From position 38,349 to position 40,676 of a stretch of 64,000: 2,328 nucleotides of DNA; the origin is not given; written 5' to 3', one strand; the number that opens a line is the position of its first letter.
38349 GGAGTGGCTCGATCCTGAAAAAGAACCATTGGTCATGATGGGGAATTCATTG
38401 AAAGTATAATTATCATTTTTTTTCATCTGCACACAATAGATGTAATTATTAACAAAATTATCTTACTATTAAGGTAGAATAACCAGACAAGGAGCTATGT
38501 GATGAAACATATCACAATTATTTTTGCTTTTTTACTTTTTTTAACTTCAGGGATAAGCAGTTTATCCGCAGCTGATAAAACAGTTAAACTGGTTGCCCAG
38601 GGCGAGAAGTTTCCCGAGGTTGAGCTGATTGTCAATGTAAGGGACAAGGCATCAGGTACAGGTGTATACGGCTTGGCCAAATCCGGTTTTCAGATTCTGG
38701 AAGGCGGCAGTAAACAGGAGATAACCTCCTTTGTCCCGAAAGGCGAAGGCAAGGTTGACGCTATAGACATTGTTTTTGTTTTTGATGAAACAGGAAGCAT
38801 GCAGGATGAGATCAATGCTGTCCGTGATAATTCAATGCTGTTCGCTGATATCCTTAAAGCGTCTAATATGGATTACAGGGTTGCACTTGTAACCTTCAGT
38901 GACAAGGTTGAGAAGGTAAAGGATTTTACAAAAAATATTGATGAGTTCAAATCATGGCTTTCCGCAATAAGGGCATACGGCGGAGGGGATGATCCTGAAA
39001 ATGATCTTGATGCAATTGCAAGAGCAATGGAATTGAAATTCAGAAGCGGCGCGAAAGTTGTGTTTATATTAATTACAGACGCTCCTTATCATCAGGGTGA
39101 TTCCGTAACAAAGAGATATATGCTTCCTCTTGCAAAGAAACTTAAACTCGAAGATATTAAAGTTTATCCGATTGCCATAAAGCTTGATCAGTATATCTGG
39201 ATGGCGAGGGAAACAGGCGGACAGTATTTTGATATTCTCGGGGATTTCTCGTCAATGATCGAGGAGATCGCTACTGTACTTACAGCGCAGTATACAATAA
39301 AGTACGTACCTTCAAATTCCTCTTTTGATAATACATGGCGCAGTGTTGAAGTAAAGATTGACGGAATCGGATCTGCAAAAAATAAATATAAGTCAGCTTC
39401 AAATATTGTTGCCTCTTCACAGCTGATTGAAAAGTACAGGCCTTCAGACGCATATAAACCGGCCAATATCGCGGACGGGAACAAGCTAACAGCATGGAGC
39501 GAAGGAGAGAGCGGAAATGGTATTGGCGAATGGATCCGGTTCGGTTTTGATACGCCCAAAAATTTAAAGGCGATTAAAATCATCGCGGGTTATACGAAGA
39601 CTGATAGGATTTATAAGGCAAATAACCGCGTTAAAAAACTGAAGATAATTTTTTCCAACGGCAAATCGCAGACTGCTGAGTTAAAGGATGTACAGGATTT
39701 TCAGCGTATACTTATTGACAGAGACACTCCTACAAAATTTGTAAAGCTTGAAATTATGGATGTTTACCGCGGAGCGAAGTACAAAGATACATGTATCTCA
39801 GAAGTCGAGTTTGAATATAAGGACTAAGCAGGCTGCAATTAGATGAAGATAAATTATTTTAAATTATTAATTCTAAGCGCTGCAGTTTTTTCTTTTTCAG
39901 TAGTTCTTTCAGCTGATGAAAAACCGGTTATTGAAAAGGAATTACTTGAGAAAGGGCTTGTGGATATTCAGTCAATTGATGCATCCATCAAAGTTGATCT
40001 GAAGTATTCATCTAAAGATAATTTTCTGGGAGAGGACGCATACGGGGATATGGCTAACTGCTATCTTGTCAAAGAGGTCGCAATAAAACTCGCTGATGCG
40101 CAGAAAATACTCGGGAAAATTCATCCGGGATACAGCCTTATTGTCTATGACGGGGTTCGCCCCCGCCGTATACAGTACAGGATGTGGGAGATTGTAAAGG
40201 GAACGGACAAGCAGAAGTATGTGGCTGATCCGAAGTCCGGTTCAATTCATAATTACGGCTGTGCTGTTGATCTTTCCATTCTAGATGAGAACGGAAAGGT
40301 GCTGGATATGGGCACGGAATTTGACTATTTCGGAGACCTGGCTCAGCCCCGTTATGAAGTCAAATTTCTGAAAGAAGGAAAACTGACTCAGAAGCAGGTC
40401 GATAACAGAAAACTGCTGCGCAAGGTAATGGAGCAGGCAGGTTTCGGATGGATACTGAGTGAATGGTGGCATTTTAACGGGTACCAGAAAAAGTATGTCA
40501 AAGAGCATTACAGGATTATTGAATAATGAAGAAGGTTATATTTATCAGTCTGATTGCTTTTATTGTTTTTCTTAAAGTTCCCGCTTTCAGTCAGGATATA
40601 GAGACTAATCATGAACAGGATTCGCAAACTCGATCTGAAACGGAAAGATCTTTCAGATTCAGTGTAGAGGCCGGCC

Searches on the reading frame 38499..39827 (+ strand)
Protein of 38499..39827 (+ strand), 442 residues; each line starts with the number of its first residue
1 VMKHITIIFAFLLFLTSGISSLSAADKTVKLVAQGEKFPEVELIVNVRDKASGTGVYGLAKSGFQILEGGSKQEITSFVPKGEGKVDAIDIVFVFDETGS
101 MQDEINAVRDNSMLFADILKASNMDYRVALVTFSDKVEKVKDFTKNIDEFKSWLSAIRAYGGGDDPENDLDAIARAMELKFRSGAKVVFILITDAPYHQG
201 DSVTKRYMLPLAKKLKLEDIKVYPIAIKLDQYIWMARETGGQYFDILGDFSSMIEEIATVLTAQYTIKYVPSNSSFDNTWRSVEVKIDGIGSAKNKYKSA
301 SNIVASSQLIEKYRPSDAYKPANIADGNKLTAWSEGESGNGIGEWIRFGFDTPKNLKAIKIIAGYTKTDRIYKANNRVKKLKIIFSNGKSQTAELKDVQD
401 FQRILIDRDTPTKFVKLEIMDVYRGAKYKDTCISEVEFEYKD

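Call 60: search_protein_families(library=pfam, proteins=[window:38499-39827:+], max_evalue=0.0001)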
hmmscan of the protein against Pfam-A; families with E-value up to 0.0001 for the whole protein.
window:38499-39827:+ (442 aa): 6 families
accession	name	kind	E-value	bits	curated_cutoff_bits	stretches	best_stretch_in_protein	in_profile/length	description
PF25302.1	NADase_transloc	-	1.8e-38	132.4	27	1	297-439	2-146/146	NAD glycohydrolase translocation F5/8 type C domain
PF25106.1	VWA_4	-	1e-17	64.7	27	1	91-199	2-108/169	von Willebrand factor A domain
PF00092.34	VWA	-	9.1e-17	62.3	23.8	1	90-229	1-141/174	von Willebrand factor type A domain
PF13519.12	VWA_2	-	1.1e-08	36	27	1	91-195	1-106/107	von Willebrand factor type A domain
PF00754.31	F5_F8_type_C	-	1.3e-07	32.2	28.2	1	303-421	2-114/127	F5/8 type C domain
PF00362.24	Integrin_beta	-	3.2e-05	24.2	24.8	0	142-223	88-174/248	Integrin beta chain VWA domain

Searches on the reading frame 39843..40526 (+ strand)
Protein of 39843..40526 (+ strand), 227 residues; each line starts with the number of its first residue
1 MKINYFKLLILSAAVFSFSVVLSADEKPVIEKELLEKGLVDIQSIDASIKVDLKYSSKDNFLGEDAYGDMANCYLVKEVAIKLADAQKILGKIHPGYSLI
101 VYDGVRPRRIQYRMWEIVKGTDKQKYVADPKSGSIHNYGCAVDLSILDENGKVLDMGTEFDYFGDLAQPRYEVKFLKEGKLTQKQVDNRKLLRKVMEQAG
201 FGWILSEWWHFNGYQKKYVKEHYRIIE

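Call 60: search_protein_families(library=pfam, proteins=[window:39843-40526:+], max_evalue=0.0001)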
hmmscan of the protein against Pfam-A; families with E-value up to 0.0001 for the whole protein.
window:39843-40526:+ (227 aa): 1 family
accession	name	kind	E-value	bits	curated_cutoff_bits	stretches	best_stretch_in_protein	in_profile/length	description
PF01427.22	Peptidase_M15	-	7.6e-33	114.4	27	1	36-224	2-195/199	D-ala-D-ala dipeptidase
